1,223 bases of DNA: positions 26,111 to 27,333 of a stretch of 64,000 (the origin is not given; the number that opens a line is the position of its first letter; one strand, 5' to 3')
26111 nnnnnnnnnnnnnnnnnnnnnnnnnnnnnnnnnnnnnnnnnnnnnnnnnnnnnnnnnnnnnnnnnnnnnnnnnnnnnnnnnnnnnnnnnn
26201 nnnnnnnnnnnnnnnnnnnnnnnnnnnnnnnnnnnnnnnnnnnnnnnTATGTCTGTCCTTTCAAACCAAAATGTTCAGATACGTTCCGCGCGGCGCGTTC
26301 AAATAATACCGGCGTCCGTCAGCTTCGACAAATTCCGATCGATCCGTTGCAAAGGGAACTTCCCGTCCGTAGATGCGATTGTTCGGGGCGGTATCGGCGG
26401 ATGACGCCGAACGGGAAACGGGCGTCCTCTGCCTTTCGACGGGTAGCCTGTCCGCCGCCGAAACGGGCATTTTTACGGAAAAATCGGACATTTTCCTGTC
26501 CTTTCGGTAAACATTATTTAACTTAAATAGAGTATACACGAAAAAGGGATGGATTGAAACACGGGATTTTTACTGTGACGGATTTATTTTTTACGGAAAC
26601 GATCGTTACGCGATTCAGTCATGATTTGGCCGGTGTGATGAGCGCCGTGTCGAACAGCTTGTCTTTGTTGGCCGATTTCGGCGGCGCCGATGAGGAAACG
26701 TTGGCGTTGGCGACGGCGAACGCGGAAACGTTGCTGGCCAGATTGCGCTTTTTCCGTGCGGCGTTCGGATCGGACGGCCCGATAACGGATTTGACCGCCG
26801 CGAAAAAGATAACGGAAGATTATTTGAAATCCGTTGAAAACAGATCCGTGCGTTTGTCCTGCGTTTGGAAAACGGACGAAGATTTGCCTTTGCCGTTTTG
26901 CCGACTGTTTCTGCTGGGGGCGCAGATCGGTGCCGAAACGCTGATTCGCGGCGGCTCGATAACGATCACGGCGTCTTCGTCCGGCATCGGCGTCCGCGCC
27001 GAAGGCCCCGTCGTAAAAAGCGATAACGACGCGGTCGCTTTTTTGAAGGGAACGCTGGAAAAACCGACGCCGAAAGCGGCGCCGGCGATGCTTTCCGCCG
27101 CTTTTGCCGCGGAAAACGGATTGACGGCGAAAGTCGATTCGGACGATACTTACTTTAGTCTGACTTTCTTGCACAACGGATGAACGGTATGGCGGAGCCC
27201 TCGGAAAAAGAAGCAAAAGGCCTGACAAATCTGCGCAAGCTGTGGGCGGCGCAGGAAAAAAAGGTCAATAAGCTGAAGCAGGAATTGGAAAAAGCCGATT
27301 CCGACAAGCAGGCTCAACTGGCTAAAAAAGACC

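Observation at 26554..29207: ChpT-like phosphotransferase translationally coupled (ATGA overlap) to a P1-less CheA-like kinase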

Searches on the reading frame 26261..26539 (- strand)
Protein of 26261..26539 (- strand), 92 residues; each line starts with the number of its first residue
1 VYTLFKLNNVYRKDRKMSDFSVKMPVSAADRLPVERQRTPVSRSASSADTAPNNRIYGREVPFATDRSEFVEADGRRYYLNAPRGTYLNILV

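Call 3: search_protein_families(library=pfam, proteins=[window:26261-26539:-], max_evalue=0.1)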
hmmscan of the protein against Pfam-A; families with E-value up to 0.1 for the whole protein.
window:26261-26539:- (92 aa): 1 family
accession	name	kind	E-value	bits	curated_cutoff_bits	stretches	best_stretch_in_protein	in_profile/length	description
PF19158.5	DUF5840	-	0.011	16.5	25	1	33-69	13-49/49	Family of unknown function (DUF5840)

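Call 4: search_protein_families(library=ncbifam, proteins=[window:26261-26539:-], max_evalue=0.1)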
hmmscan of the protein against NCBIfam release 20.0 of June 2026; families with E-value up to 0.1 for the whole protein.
window:26261-26539:- (92 aa): 0 families
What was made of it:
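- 26261..26491 (-): Divergently transcribed small ORF (76 aa from ATG 26491) with the conserved C-terminal motif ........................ It is always present next to the pair and may belong to the module. No family assignment (calls 3, 4).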

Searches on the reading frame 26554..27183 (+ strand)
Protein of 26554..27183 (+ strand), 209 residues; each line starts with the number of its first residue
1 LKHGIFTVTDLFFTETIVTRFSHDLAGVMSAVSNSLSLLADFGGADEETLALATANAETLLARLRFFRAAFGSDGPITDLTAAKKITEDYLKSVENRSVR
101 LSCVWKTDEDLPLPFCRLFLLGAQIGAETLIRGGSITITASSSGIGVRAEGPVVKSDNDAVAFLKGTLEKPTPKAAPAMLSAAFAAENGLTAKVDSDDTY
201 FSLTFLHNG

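Call 3: search_protein_families(library=pfam, proteins=[window:26554-27183:+], max_evalue=0.1)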
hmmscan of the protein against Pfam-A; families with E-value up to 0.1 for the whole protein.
window:26554-27183:+ (209 aa): 1 family
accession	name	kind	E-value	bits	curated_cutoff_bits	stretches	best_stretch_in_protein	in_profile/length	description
PF10090.15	HPTransfase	-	7.4e-17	61.7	22.9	1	83-199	4-122/123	Histidine phosphotransferase C-terminal domain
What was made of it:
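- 26554..27183 (+): ChpT-like histidine phosphotransferase (209 aa). It has a DHp-like N-terminal helix with His23 (codon 26620-26622) and an HPTransfase pseudo-CA domain at residues 83-199. Pfam PF10090 7e-17 (call 3).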

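Call 4: search_protein_families(library=ncbifam, proteins=[window:26554-27183:+], max_evalue=0.1)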
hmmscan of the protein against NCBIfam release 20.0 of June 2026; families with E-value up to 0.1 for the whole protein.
window:26554-27183:+ (209 aa): 2 families
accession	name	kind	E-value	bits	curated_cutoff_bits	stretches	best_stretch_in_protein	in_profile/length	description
NF046025.1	HisPtaseChptCaul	equivalog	4.7e-14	52.3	225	1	16-170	7-165/204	histidine phosphotransferase ChpT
NF046018.1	HisPtaseChptBrucRhz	equivalog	5.8e-12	45.4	240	1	15-198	13-203/211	histidine phosphotransferase ChpT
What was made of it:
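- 26554..27183 (+): NCBIfam ChpT equivalog scores are far below cutoff (52 vs 225; 45 vs 240; call 4).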

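Call 7: search_solved_structures(query=window:26554-27183:+, max_evalue=10, show_alignments=2)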
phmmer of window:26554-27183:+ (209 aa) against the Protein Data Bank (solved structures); distinct sequences matched with E-value up to 10: 5.
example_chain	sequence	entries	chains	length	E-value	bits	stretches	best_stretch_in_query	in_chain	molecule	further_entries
4qpj_A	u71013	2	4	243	4.8e-10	42.6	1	13-143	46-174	Phosphotransferase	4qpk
4fmt_A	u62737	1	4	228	5.9e-06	29.3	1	13-167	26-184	ChpT protein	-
4fpp_A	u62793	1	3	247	7.6e-06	28.9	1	13-167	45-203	phosphotransferase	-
7uj2_A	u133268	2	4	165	0.41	13.5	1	39-132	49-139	Outer surface protein C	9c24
7bml_A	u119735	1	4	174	0.45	13.4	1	39-135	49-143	Outer surface protein C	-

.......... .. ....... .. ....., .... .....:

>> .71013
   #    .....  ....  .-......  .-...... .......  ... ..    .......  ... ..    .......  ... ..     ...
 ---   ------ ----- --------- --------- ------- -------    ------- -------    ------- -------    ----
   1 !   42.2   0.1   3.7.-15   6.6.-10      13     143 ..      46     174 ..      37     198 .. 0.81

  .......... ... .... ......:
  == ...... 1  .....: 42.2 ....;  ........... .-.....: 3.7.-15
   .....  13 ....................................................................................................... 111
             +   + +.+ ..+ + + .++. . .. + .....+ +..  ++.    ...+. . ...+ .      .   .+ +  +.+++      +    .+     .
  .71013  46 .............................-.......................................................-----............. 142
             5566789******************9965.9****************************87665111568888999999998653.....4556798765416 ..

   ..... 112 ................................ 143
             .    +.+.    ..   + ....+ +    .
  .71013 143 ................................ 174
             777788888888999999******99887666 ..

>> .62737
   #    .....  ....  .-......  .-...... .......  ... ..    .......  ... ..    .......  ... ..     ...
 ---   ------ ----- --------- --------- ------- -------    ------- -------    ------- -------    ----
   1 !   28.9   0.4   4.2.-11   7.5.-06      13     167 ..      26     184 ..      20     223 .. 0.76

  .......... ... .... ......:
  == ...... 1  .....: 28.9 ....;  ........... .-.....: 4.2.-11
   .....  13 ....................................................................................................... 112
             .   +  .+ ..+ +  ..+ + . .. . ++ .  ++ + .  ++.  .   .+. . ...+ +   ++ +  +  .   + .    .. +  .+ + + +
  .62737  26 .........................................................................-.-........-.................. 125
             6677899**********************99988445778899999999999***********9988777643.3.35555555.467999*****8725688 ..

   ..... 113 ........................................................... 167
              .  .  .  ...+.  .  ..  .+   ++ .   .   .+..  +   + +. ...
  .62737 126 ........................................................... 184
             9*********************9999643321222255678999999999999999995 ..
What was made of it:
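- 26554..27183 (+): PDB ChpT 4qpj 4.8e-10 and 4fmt 5.9e-6, with the His aligned (call 7).
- On ChpT / HPTransfase (PF10090): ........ aligns to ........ (4qpj) and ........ (4fmt) (call 7).
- On Split CheA (CheA3/CheA4 type): The adjacent partner is a DHp-type ChpT homologue, not an HPt (calls 3, 7).
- Closest known: ChpT of Caulobacter crescentus / Brucella abortus. Same: Same family (PF10090), same length, and the His-Asp motif is on the first helix (calls 3, 7).
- Closest known: ChpT of Caulobacter crescentus / Brucella abortus. Different: The H-box lacks the Pro at His+5 (HDLAGV vs HDIISP; call 7).
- Checked: '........' aligns to '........'/'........' (call 7).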

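Call 32: find_related_loci(query=A3, collection=genome_contigs, flank=6000)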
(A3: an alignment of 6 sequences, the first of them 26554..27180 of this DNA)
Query A3 (209 aa) in genome_contigs; peptide patterns used: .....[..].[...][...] (x = any residue, [..] = any of these).
129 stretches matched a pattern; 27 encode a relative of the query (tblastn E <= 1e-3); 27 distinct loci.
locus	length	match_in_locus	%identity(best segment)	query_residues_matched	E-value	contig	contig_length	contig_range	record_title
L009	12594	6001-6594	57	10-205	6e-64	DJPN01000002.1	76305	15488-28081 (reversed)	MAG TPA_asm: Alphaproteobacteria bacterium UBA6411 UBA6411_contig_1567, whole genome shotgun sequence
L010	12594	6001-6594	55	10-205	4e-62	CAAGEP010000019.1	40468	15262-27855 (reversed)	MAG TPA_asm: Alphaproteobacteria bacterium, isolate HGM16788, WGS project CAAGEP010000000 data, contig: SRS476164_70_k11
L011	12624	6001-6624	52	1-205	2e-60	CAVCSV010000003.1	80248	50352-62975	Limosilactobacillus gorillae isolate H07622-L1_cleanbin_000006 genome assembly, contig: Spades_H07622-L1_contig_137, who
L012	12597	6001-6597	52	9-205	6e-59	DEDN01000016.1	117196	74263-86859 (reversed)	MAG TPA_asm: Alphaproteobacteria bacterium UBA2903 UBA2903_contig_9782, whole genome shotgun sequence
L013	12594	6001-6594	47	10-205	1e-57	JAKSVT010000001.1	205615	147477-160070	MAG: Alphaproteobacteria bacterium isolate Horse_feces366 MAG366_1, whole genome shotgun sequence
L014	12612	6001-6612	51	5-205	2e-57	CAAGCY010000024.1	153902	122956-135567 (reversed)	MAG TPA_asm: Alphaproteobacteria bacterium, isolate HGM16787, WGS project CAAGCY010000000 data, contig: SRS476139_58_k11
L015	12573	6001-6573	52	3-189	2e-56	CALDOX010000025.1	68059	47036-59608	MAG TPA_asm: uncultured Alphaproteobacteria bacterium isolate SRR6425755_bin.60_CONCOCT_v1.1_MAG genome assembly, contig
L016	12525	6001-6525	53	9-179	4e-55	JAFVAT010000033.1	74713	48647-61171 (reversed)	MAG: Alphaproteobacteria bacterium isolate RGIG5000 Roe_deer_Rumen-5__c4467, whole genome shotgun sequence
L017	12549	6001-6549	50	9-188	8e-54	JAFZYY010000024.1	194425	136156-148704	MAG: Alphaproteobacteria bacterium isolate RGIG8225 Water_buffalos_Rumen-5__c1492823, whole genome shotgun sequence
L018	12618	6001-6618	47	4-205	8e-53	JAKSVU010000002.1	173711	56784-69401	MAG: Alphaproteobacteria bacterium isolate Horse_feces367 MAG367_2, whole genome shotgun sequence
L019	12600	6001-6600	47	2-198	1e-51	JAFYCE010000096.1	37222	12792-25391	MAG: Alphaproteobacteria bacterium isolate RGIG6957 Sheep_Rumen.Co__c2718253, whole genome shotgun sequence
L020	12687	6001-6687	46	1-205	3e-51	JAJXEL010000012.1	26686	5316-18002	MAG: Alphaproteobacteria bacterium isolate C13_60.fa NODE_577_length_26686_cov_4.285344, whole genome shotgun sequence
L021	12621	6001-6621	47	2-203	2e-49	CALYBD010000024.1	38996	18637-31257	MAG: uncultured Alphaproteobacteria bacterium isolate BRZ_CT__bin99 genome assembly, contig: BRZ_CT__NODE_1447_length_38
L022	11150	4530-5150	47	2-203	2e-48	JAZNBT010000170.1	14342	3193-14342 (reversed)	MAG: Alphaproteobacteria bacterium isolate T1900044741_TS20190207.MAGScoT_cleanbin_000004 SGB_2063_k141_2708611, whole g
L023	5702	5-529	49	9-180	5e-48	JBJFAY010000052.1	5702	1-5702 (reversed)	MAG: Alphaproteobacteria bacterium isolate PUUB15_bin.049 NODE_17080_length_5702_cov_5.144502, whole genome shotgun sequ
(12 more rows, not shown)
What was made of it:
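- Tried and rejected: The ChpT-like alignment worked (call 32).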
